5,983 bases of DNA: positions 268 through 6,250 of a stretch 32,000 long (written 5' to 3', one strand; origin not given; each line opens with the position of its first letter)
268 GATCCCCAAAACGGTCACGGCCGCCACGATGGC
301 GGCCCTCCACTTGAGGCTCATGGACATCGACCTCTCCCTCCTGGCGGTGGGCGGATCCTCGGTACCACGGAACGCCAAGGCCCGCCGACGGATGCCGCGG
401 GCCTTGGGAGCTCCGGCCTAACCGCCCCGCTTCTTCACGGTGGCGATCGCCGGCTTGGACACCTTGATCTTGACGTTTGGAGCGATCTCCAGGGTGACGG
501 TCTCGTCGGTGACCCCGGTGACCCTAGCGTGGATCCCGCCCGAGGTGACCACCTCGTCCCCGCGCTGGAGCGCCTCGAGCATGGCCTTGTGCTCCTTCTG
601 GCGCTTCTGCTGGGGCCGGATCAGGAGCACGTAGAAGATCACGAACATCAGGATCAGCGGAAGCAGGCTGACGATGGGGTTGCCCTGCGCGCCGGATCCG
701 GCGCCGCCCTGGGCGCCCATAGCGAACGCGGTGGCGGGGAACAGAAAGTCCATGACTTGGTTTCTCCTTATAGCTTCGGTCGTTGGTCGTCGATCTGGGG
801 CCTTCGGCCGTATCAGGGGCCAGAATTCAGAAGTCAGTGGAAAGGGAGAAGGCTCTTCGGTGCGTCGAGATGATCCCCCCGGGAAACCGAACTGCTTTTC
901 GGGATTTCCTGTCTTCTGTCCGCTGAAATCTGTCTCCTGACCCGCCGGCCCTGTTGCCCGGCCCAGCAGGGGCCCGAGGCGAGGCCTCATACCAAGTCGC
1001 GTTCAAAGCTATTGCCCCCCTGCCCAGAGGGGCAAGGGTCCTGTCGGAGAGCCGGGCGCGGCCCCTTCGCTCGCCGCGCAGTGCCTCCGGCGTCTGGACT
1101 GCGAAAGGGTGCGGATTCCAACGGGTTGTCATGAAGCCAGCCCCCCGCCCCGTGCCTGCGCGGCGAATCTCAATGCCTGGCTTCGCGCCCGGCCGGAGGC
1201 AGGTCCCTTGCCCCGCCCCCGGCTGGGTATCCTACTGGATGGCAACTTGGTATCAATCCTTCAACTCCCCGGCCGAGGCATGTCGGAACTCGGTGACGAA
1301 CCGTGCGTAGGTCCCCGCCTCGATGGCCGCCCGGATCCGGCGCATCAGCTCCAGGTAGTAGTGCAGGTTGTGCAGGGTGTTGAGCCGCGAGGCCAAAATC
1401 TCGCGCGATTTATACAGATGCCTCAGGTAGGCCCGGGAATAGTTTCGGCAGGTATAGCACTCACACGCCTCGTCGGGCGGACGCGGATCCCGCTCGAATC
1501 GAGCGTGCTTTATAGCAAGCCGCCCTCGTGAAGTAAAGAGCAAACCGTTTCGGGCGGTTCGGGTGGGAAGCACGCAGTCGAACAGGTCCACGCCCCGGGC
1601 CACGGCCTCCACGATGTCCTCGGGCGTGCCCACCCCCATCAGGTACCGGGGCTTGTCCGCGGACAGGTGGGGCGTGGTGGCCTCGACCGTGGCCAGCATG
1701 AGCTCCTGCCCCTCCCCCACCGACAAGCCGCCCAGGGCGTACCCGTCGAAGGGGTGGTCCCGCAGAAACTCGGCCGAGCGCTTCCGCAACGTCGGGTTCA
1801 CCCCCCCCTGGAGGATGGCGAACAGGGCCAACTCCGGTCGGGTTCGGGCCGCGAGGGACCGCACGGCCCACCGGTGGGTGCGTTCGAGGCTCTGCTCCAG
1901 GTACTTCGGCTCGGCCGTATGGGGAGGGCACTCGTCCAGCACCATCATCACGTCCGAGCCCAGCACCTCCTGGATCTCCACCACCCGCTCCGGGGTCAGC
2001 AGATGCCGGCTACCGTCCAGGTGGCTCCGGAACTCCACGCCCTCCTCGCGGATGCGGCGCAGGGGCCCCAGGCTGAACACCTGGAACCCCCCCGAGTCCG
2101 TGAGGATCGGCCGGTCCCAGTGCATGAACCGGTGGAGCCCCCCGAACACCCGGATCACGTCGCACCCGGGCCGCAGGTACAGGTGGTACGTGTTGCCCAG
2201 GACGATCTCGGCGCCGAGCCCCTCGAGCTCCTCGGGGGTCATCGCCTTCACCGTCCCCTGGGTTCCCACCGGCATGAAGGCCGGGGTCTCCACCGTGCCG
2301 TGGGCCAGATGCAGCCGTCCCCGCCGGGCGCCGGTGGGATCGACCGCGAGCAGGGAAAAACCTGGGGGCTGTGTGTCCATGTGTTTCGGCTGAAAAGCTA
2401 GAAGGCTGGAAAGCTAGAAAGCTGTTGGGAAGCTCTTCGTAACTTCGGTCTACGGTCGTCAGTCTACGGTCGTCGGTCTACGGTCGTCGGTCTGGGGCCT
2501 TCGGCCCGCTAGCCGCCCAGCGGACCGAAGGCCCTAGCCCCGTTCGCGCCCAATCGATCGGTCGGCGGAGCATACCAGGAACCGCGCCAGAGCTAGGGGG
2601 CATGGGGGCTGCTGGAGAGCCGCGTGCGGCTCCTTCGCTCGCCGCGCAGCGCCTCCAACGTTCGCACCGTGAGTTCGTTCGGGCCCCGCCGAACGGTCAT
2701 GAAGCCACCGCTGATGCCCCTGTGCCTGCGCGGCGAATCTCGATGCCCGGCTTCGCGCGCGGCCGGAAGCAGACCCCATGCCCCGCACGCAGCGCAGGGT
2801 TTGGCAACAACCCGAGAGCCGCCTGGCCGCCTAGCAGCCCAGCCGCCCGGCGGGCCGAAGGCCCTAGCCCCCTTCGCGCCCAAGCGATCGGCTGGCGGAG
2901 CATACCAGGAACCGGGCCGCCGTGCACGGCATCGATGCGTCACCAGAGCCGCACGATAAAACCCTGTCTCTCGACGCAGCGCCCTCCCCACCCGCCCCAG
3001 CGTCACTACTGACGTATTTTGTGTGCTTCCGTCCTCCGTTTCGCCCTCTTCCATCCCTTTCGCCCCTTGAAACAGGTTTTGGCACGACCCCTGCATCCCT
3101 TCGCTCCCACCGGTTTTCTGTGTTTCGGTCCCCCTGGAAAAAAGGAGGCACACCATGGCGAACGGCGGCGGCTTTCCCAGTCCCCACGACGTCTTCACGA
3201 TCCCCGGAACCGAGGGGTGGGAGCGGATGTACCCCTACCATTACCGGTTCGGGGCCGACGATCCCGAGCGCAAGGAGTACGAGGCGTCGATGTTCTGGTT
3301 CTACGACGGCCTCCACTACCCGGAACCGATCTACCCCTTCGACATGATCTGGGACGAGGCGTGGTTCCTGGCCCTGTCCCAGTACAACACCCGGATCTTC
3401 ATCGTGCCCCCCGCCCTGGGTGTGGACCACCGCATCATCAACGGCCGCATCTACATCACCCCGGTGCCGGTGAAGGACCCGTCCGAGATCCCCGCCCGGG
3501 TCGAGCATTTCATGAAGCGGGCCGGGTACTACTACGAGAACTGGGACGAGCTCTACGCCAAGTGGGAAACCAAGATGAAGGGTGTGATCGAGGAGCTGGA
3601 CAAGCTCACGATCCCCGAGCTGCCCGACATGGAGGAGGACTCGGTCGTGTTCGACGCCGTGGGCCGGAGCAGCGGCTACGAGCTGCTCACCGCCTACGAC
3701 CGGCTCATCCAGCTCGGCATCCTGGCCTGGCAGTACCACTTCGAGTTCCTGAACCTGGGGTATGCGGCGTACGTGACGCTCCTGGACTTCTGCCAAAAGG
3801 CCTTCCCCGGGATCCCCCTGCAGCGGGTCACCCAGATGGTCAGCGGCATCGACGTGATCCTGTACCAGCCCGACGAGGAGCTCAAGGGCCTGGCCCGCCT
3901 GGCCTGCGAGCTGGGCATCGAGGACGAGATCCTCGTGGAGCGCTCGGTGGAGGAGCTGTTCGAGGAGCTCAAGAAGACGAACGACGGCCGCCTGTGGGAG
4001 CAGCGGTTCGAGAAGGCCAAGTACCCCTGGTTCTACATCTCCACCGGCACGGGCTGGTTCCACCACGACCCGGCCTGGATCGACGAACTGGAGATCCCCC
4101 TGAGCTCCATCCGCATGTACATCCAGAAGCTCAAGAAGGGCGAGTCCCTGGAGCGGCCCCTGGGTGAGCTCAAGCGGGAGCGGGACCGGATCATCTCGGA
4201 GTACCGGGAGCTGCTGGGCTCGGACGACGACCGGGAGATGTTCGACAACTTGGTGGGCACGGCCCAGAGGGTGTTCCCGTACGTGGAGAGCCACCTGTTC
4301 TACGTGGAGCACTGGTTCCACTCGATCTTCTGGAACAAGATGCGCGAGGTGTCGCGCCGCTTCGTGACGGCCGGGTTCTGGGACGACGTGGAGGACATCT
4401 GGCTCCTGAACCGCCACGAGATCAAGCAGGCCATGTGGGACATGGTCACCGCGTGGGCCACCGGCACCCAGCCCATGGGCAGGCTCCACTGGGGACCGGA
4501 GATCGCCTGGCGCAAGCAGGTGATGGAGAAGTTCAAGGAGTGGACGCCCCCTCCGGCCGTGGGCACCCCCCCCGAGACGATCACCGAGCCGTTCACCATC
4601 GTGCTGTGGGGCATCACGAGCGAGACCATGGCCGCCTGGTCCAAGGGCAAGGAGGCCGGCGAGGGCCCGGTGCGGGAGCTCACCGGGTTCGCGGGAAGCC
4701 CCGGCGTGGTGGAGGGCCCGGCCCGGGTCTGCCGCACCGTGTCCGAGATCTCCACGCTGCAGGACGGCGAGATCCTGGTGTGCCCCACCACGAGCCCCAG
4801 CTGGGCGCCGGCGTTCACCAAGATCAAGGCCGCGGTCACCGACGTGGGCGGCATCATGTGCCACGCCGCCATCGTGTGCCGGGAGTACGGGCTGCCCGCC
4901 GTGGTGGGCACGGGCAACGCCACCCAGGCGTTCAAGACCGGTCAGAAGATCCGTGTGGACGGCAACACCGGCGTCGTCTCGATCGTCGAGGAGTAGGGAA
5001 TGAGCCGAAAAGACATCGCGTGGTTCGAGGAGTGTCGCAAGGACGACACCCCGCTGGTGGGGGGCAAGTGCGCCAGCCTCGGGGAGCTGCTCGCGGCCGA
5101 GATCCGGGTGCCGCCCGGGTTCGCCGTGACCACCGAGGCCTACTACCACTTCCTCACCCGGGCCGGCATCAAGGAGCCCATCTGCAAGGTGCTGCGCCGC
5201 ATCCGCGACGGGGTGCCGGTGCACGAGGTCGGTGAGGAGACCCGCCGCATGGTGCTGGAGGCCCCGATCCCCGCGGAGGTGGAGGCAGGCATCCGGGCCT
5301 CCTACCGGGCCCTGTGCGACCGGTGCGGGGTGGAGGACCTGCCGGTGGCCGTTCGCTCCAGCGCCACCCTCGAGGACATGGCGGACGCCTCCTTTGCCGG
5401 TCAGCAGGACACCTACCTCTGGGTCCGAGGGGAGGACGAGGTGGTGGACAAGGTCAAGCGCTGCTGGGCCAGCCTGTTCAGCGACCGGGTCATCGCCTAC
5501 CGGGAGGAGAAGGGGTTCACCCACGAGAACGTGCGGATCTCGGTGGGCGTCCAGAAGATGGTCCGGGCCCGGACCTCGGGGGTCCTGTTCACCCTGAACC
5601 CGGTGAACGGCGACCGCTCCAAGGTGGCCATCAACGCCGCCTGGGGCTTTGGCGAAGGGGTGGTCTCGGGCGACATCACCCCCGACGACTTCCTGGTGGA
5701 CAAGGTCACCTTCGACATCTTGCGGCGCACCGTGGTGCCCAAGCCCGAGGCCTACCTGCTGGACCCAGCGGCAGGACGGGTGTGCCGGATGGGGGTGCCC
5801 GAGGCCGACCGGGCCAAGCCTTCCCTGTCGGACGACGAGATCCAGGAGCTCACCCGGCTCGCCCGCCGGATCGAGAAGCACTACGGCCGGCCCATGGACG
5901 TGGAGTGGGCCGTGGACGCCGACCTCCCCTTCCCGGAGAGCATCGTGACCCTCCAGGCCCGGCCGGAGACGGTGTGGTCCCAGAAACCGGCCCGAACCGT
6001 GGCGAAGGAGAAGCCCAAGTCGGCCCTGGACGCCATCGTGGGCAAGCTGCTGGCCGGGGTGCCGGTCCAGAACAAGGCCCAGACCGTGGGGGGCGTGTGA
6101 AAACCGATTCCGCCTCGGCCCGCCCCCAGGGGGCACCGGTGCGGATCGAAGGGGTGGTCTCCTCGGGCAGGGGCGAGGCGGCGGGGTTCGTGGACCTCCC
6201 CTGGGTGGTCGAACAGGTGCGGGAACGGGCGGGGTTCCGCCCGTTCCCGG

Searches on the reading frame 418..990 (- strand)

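Call 7: search_protein_families(library=pfam, proteins=[window:418-990:-], max_evalue=0.001)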
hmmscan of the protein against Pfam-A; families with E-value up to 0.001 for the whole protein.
window:418-990:- (190 aa): 1 family
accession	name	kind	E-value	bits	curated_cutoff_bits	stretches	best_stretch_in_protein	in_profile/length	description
PF02699.20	YajC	-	1.2e-33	115.3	28.2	1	108-183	2-77/78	Preprotein translocase subunit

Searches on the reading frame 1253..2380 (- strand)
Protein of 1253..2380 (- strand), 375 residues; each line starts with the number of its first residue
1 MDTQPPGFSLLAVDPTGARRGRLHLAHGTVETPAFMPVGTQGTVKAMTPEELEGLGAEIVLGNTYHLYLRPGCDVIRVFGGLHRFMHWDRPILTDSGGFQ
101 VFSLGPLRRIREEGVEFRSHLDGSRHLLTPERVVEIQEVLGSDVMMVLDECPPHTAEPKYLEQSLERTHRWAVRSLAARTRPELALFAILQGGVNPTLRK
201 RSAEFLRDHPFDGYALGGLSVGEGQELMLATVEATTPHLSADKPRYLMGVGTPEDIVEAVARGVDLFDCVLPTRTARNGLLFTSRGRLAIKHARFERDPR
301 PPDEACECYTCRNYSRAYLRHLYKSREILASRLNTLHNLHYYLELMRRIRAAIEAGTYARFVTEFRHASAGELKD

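Call 7: search_protein_families(library=pfam, proteins=[window:1253-2380:-], max_evalue=0.001)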
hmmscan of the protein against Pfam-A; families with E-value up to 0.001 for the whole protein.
window:1253-2380:- (375 aa): 1 family
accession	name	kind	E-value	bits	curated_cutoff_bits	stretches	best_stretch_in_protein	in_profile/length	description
PF01702.25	TGT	-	1.9e-164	547.3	26.3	1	17-368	2-354/357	Queuine tRNA-ribosyltransferase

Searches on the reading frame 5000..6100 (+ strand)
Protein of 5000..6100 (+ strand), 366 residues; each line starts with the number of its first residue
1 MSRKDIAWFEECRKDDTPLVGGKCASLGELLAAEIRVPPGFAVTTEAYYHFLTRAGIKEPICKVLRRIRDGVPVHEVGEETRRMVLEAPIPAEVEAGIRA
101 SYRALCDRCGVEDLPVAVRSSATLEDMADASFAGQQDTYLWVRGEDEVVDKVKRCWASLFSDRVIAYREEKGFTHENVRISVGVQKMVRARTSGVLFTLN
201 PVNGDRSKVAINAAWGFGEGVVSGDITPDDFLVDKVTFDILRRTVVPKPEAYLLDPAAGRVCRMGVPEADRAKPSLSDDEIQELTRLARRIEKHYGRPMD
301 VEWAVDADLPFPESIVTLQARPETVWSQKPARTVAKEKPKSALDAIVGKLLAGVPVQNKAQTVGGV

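Call 7: search_protein_families(library=pfam, proteins=[window:5000-6100:+], max_evalue=0.001)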
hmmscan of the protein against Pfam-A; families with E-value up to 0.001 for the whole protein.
window:5000-6100:+ (366 aa): 1 family
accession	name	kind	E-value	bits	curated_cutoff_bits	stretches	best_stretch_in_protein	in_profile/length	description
PF01326.24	PPDK_N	-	1e-114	383.7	27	1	18-338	2-324/328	Pyruvate phosphate dikinase, AMP/ATP-binding domain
